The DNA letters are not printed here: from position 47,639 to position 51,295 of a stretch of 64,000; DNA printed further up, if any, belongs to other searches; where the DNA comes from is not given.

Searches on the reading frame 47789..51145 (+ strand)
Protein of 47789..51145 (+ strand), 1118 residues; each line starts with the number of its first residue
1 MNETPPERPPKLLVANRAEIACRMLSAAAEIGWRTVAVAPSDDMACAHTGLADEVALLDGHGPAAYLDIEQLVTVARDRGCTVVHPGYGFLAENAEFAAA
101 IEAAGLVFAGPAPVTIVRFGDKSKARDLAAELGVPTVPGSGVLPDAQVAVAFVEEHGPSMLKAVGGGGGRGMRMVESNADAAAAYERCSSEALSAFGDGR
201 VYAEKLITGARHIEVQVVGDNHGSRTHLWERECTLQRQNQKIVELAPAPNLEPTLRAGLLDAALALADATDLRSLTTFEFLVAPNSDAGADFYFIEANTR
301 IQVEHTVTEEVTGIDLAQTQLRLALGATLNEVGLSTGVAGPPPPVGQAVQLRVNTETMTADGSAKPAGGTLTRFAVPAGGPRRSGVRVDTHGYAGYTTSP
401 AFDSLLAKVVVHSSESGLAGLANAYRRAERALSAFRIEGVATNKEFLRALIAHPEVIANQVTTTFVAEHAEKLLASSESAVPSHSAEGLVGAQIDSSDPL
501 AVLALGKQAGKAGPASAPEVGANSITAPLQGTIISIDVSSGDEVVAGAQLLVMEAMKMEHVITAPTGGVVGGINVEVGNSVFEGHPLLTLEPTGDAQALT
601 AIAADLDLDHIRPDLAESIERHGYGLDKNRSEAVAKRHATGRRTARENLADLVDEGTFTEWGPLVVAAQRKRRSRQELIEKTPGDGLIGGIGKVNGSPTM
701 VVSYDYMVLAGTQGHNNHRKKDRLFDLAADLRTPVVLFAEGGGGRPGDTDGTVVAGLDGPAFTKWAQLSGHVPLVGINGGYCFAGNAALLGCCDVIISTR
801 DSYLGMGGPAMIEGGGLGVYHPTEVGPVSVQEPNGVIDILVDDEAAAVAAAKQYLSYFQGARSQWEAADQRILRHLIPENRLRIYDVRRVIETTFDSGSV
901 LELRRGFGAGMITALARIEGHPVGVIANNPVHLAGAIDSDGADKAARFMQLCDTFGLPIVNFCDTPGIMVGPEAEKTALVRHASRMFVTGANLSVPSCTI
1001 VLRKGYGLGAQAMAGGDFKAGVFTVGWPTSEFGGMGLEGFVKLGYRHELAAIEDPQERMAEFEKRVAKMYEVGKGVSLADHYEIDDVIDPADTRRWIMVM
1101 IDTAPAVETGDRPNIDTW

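Call 61: search_protein_families(library=pfam, proteins=[window:47789-51145:+], max_evalue=0.00001)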
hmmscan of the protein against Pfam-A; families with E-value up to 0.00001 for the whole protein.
window:47789-51145:+ (1118 aa): 6 families
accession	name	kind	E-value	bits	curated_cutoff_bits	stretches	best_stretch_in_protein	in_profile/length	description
PF01039.27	Carboxyl_trans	-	1.6e-78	265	22.3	1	637-1098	2-472/493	Carboxyl transferase domain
PF02786.22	CPSase_L_D2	-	8.9e-57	192.4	19.8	1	121-331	1-210/211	Carbamoyl-phosphate synthase L chain, ATP binding domain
PF00289.28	Biotin_carb_N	-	7.3e-33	113.8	25.5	1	11-115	4-109/110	Biotin carboxylase, N-terminal domain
PF02785.25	Biotin_carb_C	-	6.7e-25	87.7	32.4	1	350-467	1-107/108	Biotin carboxylase C-terminal domain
PF00364.28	Biotin_lipoyl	-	1.8e-13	50.6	22.1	1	524-590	2-73/73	Biotin-requiring enzyme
PF03255.19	ACCA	-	1.6e-11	44.4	23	1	911-1017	94-208/310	Acetyl co-enzyme A carboxylase carboxyltransferase-like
